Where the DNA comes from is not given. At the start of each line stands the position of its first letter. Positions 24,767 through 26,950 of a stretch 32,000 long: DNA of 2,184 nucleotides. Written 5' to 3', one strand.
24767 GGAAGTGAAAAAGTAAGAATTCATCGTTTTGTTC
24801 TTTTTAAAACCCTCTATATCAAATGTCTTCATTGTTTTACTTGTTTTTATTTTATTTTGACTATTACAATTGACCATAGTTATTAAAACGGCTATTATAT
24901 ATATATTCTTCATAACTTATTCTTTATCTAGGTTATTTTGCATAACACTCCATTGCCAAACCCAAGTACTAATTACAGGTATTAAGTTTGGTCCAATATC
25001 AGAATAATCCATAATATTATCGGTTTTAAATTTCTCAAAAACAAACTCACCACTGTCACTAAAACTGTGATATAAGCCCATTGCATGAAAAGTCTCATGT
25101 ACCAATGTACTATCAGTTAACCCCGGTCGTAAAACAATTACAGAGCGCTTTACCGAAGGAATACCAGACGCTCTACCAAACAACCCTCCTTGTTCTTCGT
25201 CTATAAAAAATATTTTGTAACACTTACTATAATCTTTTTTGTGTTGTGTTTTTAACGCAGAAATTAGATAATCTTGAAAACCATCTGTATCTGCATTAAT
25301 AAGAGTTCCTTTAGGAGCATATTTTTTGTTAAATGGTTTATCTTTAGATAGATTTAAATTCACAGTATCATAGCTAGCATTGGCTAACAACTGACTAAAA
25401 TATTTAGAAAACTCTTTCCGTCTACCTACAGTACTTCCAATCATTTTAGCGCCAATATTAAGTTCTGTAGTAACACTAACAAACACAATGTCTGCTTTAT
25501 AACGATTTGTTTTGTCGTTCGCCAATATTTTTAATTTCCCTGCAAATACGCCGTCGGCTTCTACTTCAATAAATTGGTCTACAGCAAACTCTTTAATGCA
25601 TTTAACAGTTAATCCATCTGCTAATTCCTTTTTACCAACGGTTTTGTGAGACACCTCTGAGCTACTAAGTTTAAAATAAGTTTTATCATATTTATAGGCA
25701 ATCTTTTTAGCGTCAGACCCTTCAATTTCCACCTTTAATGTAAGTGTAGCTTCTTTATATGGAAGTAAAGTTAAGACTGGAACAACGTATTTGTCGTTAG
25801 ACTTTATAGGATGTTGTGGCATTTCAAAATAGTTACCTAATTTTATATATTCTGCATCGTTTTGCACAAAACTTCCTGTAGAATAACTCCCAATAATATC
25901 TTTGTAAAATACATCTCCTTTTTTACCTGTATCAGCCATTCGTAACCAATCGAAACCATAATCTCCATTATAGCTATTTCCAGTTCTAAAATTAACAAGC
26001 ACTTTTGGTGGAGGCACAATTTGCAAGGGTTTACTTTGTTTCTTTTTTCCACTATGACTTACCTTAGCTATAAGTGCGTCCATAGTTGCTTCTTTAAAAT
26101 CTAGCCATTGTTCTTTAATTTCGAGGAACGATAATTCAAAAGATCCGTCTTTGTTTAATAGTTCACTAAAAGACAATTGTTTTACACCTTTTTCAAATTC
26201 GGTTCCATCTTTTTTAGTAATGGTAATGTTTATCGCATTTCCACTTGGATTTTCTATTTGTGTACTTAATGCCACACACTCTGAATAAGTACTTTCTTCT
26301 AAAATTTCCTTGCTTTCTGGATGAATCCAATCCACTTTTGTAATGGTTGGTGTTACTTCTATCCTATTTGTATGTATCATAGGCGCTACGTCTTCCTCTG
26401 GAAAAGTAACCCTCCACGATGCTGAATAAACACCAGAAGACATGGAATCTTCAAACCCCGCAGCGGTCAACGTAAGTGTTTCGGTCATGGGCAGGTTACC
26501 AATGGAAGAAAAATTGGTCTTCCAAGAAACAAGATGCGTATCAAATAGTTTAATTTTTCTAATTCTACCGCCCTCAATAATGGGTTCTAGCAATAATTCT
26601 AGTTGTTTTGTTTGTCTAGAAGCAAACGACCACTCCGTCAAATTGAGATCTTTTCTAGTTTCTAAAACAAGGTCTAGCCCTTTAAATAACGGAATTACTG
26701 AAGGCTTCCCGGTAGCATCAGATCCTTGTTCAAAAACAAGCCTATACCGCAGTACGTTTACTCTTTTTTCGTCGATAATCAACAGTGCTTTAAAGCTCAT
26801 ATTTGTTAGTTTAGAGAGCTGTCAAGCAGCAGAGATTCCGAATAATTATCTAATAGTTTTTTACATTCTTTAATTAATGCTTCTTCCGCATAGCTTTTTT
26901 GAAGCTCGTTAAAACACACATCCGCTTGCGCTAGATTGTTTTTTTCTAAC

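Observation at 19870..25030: Segmentally duplicated array of orphan toxin tails and immunity genes whose paralogs are mosaics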

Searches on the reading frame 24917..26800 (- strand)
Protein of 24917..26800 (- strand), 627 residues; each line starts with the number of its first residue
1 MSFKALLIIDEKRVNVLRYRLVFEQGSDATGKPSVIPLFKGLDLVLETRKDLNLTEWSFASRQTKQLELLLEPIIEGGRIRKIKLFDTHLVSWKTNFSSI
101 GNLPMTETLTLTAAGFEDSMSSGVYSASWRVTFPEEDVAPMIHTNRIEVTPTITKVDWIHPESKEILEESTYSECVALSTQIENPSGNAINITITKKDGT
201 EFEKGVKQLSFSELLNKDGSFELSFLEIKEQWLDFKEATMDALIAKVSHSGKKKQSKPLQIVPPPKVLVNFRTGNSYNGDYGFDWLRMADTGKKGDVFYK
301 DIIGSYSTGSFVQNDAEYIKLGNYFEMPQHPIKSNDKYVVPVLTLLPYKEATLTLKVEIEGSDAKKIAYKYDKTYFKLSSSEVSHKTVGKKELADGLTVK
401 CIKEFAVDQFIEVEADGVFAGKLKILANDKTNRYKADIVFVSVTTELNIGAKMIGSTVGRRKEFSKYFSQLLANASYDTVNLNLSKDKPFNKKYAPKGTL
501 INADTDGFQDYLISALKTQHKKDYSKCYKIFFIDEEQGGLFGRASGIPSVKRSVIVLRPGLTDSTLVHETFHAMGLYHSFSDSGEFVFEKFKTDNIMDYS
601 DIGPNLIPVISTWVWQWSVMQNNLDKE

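Call 7: search_protein_families(library=pfam, proteins=[window:24917-26800:-], max_evalue=0.01)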
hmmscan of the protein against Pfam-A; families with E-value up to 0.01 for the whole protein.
window:24917-26800:- (627 aa): 1 family
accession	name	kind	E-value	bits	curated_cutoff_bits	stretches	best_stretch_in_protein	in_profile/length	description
PF17642.6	TssD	-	2.7e-23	82.7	25.8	1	1-129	1-127/128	Hemolysin coregulated protein Hcp (TssD)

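Call 24: search_protein_families(library=ncbifam, proteins=[window:24917-26800:-], max_evalue=0.1)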
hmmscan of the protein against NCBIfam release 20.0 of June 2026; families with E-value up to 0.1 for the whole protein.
window:24917-26800:- (627 aa): 1 family
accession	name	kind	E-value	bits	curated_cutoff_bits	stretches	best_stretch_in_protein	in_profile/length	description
NF045530.1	LegP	equivalog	0.054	13.1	300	1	552-598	129-175/244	Dot/Icm T4SS effector Zinc-dependent metalloprotease LegP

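Call 35: search_solved_structures(query=window:24917-26800:-, max_evalue=1)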
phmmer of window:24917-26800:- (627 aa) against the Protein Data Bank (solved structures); distinct sequences matched with E-value up to 1: 8.
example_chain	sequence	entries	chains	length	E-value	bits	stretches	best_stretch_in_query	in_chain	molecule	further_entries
6bdc_A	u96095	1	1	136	3.9e-06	28.8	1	1-130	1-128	Hcp1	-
9pha_A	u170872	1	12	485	0.027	16.1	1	386-494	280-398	SPbeta prophage-derived uncharacterized protein YonE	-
6pef_A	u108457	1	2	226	0.16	13.6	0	269-305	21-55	antibody DF2F-a.01 heavy chain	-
5dur_H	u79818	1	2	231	0.24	13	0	98-134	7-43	Heavy Chain of Antibody 100F4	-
5bzw_B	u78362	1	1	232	0.45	12.1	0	101-154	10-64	2B3 HIV Antibody heavy chain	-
7kqy_A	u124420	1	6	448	0.79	11.3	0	120-192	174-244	Heavy-Chain only Human Antibodies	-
9nvw_H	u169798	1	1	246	0.88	11.2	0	99-134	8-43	CH35-Apex1.08 heavy chain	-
9btj_H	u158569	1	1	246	0.88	11.2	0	475-560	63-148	Fab 6561-a.01 heavy chain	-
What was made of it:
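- On T6SS (Bacteroidota type) Hcp/TssD-fused effector with cognate immunity: F. johnsoniae-type Hcp1 6bdc_A, E 3.9e-6 (call 35).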

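Call 83: find_homologous_proteins(query=window:24917-26800:-, max_evalue=1e-20)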
Query window:24917-26800:- (627 aa): 32 proteins with E <= 1e-20 among 8000 candidates.
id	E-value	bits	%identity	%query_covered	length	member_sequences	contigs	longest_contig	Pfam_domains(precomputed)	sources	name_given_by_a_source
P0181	1.4e-254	864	63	100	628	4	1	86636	PF17642.7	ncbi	-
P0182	9.1e-240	815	59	100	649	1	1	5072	PF17642.7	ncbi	-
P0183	1.0e-231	789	59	100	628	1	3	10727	PF17642.7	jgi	-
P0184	2.9e-222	758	58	99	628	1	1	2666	PF17642.7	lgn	-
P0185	8.6e-220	749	55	100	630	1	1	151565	PF17642.7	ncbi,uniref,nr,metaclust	ncbi:type VI secretion system tube protein TssD [Lacinutrix mariniflava]|uniref:type VI secretion sy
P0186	2.4e-211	721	56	100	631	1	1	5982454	PF17642.7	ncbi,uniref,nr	ncbi:reprolysin-like metallo-peptidase family M12B [Aquimarina sp. MAR_2010_214]|uniref:type VI secr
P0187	2.3e-191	655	52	100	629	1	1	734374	PF17642.7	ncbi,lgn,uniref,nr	ncbi:type VI secretion system tube protein TssD [Aquimarina sp. MMG016]|uniref:type VI secretion sys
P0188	1.3e-190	653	52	100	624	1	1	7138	PF17642.7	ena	-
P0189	1.2e-169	584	49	97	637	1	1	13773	PF17642.7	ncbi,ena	-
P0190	4.9e-169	582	46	100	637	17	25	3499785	PF17642.7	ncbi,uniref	ncbi:type VI secretion system tube protein TssD [Tenacibaculum maritimum]|uniref:type VI secretion s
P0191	8.8e-164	564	47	99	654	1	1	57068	PF17642.7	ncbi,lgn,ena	-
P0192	1.7e-159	550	49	88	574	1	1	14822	PF17642.7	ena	-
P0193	6.1e-159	548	46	100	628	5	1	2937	PF17642.7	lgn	-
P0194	3.3e-154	533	45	100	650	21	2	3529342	PF17642.7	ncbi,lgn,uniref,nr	ncbi:type VI secretion system tube protein TssD [Tenacibaculum maritimum]|uniref:type VI secretion s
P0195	1.5e-152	527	44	100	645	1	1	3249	PF17642.7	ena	-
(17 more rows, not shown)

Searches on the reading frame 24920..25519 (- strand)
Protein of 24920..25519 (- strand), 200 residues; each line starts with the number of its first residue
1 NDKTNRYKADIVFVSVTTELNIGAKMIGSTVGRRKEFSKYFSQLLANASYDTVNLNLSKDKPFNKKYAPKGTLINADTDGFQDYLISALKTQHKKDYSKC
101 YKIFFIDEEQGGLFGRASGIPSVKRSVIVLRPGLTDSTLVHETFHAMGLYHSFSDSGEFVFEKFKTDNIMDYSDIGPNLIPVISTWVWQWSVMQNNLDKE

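Call 61: search_protein_families(library=pfam, proteins=[window:24920-25519:-], max_evalue=10)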
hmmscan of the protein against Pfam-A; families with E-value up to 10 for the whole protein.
window:24920-25519:- (200 aa): 3 families
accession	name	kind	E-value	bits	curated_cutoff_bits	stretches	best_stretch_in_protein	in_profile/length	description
PF01400.30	Astacin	-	0.014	15.6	22.5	1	134-169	77-112/189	Astacin (Peptidase family M12A)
PF13583.11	Reprolysin_4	-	0.026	14.6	22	1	136-173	136-176/203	Metallo-peptidase family M12B Reprolysin-like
PF10462.15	Peptidase_M66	-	0.13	11.6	20.6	1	135-161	192-222/306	Peptidase M66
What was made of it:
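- On T6SS (Bacteroidota type) Hcp/TssD-fused effector with cognate immunity: Astacin and Reprolysin_4 hits are below Pfam cut-offs (E 0.014-0.026, call 61), and there is no PDB sequence match (call 35).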

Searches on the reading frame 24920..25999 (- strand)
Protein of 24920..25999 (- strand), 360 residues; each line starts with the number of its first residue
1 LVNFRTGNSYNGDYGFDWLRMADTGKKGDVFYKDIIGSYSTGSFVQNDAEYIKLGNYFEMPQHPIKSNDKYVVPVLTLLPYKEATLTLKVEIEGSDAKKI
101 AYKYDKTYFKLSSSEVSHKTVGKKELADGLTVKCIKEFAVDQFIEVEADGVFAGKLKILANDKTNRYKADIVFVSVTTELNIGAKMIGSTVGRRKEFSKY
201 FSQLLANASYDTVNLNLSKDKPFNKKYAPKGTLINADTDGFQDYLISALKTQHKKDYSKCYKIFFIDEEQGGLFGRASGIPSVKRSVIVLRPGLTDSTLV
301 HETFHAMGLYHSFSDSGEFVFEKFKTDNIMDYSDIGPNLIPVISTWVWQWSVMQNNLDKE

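Call 61: search_protein_families(library=pfam, proteins=[window:24920-25999:-], max_evalue=10)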
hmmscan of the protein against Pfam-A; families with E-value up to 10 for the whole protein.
window:24920-25999:- (360 aa): 2 families
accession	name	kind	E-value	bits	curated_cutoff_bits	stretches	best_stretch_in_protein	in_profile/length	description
PF01400.30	Astacin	-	0.033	14.3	22.5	1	295-329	78-112/189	Astacin (Peptidase family M12A)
PF13583.11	Reprolysin_4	-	0.069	13.2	22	1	296-333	136-176/203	Metallo-peptidase family M12B Reprolysin-like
